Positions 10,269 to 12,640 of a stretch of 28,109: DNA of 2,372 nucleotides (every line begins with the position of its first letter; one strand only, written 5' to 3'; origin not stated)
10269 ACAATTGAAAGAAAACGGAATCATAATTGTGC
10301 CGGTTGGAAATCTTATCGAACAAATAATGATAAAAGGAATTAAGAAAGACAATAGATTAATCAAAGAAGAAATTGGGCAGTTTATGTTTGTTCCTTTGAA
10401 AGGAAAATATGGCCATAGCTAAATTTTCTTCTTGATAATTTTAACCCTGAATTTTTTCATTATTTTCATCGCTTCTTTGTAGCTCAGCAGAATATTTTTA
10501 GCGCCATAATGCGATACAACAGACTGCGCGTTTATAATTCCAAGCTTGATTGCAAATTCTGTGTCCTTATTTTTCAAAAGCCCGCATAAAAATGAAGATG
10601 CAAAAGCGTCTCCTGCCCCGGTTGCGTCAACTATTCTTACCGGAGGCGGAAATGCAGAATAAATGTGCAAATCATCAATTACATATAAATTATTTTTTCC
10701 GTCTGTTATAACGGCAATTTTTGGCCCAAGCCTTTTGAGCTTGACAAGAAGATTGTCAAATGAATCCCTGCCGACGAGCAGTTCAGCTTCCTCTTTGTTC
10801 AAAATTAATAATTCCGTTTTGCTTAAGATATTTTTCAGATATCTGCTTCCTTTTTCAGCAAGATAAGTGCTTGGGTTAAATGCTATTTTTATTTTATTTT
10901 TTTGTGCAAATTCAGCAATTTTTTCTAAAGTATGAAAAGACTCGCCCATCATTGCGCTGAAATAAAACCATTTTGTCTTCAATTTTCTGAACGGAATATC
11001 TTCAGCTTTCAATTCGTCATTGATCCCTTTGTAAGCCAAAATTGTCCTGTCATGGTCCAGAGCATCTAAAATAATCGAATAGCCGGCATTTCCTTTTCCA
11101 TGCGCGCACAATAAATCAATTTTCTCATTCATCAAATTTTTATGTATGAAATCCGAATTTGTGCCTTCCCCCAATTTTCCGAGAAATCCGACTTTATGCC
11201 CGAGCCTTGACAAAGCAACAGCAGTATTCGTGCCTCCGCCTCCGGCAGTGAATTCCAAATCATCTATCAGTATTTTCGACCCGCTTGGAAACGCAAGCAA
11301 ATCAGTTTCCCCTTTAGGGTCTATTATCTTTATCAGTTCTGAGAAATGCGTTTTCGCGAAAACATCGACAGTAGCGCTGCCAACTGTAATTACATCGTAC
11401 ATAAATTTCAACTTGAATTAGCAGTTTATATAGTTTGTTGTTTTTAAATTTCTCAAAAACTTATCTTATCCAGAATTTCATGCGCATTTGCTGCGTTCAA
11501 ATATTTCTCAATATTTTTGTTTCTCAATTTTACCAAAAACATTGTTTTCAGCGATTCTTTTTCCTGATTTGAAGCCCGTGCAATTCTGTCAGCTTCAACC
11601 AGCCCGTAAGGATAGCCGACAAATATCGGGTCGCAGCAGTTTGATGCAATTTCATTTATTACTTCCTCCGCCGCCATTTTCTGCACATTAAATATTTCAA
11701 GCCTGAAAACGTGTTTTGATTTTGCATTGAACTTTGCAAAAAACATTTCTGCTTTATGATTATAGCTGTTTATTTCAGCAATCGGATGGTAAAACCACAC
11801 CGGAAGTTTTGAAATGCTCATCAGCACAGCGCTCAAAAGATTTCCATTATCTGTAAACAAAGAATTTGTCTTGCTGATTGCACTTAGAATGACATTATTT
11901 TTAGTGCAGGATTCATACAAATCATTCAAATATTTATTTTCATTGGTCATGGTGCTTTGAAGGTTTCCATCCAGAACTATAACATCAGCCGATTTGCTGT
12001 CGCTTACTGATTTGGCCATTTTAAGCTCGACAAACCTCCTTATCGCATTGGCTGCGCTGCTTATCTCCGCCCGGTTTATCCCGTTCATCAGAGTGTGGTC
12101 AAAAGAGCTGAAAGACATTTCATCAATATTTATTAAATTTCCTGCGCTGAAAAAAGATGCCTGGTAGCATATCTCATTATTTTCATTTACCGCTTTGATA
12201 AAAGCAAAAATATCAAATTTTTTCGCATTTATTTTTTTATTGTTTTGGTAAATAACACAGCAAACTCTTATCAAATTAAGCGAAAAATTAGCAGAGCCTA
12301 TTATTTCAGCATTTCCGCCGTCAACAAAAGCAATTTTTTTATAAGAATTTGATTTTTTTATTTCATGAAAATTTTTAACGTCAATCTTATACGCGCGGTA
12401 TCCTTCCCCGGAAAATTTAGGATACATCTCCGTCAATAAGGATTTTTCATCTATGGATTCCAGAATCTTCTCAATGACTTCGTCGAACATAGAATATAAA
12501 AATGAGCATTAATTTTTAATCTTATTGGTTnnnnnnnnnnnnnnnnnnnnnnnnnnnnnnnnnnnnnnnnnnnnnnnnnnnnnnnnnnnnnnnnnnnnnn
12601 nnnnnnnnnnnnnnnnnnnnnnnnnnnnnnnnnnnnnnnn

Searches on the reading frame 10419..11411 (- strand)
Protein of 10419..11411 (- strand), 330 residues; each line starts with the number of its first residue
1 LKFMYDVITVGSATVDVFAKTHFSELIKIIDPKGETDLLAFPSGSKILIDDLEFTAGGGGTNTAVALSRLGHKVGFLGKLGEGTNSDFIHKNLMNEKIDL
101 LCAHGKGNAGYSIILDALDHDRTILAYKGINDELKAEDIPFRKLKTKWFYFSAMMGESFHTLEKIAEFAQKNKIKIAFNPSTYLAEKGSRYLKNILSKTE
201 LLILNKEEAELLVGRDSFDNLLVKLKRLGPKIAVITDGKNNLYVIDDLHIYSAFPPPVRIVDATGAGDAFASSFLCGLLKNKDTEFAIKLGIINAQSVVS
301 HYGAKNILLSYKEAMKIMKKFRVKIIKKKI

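Call 3: search_protein_families(library=pfam, proteins=[window:10419-11411:-], max_evalue=0.01)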
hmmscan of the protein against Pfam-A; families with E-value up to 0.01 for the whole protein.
window:10419-11411:- (330 aa): 2 families
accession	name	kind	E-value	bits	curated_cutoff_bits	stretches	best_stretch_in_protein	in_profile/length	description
PF00294.29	PfkB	-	2.8e-39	135.7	25.8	1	29-306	11-297/302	pfkB family carbohydrate kinase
PF08543.17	Phos_pyr_kin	-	0.00084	19.2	27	1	185-291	105-224/246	Phosphomethylpyrimidine kinase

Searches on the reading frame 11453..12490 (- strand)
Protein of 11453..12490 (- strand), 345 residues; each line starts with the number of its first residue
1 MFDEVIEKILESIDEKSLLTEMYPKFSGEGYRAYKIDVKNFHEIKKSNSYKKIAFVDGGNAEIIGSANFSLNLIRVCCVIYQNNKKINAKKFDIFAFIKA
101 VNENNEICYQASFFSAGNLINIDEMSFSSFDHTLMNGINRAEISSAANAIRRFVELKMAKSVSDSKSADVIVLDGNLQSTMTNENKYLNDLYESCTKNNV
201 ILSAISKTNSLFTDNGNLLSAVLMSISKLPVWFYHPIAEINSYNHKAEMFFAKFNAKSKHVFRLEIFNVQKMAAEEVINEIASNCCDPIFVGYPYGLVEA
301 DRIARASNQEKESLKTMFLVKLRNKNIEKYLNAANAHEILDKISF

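Call 3: search_protein_families(library=pfam, proteins=[window:11453-12490:-], max_evalue=0.01)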
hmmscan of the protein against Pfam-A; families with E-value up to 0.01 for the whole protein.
window:11453-12490:- (345 aa): 1 family
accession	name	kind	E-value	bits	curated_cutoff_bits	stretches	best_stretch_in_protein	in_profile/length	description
PF09376.16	NurA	-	1.8e-06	28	21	1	52-305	2-253/254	NurA domain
